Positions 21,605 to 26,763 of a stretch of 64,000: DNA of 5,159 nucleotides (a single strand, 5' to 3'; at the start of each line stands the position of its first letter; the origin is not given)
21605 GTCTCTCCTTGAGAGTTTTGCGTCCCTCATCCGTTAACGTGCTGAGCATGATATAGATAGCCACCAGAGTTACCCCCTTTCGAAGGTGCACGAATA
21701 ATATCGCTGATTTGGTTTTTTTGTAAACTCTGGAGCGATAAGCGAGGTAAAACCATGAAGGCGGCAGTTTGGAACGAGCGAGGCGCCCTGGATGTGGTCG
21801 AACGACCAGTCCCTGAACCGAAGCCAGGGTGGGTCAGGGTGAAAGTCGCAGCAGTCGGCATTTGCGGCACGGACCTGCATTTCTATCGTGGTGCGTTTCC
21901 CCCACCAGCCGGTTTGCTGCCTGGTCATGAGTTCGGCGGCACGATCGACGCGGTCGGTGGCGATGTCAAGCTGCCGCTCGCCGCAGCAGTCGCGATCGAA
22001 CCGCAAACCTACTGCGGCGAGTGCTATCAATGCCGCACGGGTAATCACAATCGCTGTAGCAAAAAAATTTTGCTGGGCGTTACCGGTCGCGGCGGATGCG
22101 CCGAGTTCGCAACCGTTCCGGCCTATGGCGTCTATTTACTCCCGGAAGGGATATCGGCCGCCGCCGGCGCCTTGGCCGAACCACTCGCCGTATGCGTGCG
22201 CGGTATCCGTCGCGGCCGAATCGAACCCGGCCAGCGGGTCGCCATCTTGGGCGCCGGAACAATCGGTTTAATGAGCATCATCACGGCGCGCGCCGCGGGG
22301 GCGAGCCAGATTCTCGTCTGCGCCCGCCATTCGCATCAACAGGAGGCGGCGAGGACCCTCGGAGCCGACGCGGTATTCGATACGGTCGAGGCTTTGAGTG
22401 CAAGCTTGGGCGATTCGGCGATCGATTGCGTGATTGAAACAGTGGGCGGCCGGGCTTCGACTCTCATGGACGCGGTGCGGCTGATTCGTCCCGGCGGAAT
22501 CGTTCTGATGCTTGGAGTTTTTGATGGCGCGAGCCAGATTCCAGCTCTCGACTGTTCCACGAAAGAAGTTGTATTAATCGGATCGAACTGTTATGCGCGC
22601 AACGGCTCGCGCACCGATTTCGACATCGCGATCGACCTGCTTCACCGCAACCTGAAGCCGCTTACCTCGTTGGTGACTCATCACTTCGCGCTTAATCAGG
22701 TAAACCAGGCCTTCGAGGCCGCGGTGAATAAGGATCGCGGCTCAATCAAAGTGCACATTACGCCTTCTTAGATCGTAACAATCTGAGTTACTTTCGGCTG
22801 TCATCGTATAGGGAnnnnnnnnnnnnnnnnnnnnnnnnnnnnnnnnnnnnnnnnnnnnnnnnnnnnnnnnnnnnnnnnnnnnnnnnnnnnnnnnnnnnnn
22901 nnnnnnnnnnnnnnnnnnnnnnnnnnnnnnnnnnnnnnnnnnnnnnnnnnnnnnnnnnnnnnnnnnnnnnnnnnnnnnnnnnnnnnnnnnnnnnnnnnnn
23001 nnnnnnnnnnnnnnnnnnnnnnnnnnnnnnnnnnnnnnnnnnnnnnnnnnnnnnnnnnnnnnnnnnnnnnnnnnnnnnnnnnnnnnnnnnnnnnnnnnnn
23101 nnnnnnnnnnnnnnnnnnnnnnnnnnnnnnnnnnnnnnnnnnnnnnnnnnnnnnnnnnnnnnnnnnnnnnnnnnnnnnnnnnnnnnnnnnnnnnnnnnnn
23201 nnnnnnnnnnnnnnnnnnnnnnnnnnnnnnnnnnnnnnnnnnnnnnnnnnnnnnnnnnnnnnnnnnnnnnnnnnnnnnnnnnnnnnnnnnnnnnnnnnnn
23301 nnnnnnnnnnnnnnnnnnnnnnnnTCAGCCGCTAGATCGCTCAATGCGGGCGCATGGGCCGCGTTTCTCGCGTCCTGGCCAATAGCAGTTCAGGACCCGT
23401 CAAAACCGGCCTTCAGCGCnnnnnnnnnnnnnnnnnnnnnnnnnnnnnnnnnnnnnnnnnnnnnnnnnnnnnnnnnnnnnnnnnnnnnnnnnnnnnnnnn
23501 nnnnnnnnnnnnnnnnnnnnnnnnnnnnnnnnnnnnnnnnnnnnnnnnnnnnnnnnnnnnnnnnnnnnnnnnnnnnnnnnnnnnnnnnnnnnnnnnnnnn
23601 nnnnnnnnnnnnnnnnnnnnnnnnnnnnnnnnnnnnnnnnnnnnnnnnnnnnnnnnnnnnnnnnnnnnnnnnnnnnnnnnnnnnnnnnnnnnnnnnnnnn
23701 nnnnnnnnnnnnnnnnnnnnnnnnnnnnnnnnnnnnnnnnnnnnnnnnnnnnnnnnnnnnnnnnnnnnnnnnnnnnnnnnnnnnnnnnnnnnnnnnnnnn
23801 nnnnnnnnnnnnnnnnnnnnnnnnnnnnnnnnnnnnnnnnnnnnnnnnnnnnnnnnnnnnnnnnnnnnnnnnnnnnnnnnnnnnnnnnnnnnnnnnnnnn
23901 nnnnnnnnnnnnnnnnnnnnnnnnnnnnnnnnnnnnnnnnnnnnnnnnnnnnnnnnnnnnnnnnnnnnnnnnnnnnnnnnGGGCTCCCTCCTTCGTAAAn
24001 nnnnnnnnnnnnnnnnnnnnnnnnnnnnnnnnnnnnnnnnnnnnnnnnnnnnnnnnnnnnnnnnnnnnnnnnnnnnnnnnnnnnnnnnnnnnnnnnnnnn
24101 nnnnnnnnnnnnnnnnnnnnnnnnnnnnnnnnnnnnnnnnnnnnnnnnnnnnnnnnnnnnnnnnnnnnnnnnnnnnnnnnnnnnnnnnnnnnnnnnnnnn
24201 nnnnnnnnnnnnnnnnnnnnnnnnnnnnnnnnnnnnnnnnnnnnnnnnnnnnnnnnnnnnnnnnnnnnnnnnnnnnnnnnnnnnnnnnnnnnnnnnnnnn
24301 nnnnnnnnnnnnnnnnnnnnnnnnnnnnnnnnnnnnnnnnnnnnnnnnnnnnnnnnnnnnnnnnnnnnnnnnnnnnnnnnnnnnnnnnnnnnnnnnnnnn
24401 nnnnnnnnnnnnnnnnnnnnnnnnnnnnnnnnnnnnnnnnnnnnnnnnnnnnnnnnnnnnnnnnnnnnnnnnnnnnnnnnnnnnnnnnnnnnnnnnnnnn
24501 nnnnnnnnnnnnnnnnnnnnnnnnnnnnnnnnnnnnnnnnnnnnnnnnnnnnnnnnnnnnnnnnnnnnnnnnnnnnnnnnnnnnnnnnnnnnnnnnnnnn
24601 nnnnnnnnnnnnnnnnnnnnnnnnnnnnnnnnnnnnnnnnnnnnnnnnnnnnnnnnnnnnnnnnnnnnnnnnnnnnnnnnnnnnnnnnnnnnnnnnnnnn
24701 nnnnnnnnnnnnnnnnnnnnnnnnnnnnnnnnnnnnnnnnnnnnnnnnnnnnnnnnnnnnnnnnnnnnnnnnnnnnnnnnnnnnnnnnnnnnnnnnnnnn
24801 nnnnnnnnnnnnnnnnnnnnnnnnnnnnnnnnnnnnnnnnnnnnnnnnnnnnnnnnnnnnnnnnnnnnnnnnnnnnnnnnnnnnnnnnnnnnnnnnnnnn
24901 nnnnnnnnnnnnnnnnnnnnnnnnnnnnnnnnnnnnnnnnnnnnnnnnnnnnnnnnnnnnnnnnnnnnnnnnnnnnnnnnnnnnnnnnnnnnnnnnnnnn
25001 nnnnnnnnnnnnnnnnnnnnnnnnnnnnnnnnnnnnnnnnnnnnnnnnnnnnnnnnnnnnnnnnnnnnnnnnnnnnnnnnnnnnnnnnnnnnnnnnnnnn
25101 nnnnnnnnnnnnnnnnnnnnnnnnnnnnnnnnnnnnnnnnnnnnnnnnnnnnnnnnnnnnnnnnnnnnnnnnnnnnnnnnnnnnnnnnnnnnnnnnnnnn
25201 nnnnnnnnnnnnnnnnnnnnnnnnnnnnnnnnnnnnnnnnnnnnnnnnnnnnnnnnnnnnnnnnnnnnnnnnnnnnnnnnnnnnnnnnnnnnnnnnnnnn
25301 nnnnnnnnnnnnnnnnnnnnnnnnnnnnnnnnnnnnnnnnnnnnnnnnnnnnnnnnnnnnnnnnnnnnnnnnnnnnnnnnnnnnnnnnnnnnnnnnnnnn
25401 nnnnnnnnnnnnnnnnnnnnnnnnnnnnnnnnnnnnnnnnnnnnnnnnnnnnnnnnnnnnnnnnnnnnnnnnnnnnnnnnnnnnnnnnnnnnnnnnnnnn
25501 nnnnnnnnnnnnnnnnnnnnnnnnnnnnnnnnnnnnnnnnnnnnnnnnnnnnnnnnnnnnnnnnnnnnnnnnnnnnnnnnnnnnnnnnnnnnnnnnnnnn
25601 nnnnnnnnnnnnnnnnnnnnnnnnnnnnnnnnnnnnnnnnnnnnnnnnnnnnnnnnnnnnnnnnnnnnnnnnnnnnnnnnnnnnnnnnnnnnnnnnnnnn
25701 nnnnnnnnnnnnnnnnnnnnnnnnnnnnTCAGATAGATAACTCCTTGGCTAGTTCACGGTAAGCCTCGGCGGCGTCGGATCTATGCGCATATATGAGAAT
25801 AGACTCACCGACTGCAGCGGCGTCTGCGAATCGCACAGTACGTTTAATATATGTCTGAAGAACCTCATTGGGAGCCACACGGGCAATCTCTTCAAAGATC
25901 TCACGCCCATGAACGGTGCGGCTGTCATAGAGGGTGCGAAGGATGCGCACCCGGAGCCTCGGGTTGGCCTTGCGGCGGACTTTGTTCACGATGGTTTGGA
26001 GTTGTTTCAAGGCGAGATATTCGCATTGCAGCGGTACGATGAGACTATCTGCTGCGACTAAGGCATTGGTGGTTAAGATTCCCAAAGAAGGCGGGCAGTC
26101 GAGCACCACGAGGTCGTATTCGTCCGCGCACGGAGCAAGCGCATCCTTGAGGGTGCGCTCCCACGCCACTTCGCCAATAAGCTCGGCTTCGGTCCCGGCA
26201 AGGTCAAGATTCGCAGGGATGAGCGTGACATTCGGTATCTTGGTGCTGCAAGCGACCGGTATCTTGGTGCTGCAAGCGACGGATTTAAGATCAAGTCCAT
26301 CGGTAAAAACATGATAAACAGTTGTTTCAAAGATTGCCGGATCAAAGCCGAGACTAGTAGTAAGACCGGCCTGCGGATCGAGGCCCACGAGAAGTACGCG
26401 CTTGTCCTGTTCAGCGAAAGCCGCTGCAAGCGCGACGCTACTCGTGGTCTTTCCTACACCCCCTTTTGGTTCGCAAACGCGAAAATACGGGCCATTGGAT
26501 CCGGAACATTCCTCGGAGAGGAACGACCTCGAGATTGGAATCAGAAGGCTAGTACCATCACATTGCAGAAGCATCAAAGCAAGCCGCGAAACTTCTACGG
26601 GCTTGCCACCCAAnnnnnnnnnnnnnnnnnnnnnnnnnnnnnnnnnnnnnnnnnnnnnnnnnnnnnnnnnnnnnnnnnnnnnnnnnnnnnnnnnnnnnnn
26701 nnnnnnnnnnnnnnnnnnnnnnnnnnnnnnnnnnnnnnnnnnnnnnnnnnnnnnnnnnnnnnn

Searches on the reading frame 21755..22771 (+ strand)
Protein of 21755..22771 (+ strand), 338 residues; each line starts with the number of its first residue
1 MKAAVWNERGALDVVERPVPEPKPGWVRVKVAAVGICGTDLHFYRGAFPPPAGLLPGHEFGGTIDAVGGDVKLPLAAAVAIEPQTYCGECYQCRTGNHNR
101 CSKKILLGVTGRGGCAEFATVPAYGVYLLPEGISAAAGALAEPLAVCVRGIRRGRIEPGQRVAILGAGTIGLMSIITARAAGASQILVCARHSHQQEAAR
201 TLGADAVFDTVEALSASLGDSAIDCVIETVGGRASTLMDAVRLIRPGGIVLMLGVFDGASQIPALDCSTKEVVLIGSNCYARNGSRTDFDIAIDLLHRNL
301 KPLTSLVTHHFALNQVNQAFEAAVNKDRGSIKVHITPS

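Call 14: search_protein_families(library=pfam, proteins=[window:21755-22771:+], max_evalue=0.0001)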
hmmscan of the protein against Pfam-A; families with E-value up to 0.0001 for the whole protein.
window:21755-22771:+ (338 aa): 3 families
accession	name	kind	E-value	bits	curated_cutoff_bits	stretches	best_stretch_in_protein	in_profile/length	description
PF08240.17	ADH_N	-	2.1e-24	86.2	23.5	1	23-131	1-104/104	Alcohol dehydrogenase GroES-like domain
PF00107.32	ADH_zinc_N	-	2e-19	70.3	31.8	1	170-296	2-127/129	Zinc-binding dehydrogenase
PF16912.11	Glu_dehyd_C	-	3.9e-15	56.4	34.9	1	138-323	4-201/211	Glucose dehydrogenase C-terminus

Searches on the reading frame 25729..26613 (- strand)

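Call 14: search_protein_families(library=pfam, proteins=[window:25729-26613:-], max_evalue=0.0001)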
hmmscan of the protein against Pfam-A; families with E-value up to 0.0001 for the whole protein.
window:25729-26613:- (294 aa): 7 families
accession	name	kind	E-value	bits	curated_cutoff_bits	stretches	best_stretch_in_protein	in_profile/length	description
PF13614.12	AAA_31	-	5.3e-49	167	27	1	47-221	7-176/177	AAA domain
PF01656.29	CbiA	-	1.4e-18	67.5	25.4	1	46-271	3-124/125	CobQ/CobB/MinD/ParA nucleotide binding domain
PF00142.24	Fer4_NifH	-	1.9e-12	47.7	25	1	50-104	8-60/271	4Fe-4S iron sulfur cluster binding proteins, NifH/frxC family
PF02374.21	ArsA_ATPase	-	1.1e-09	38.4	24.3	1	50-175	9-134/305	Anion-transporting ATPase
PF09140.17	MipZ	-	1.8e-08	34.4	20.7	0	152-208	86-142/262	ATPase MipZ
PF06564.18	CBP_BcsQ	-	1.3e-06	28.5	21.3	1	50-289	10-230/234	Cellulose biosynthesis protein BcsQ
PF10609.15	ParA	-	6e-06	26.3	27.1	0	46-79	8-41/246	NUBPL iron-transfer P-loop NTPase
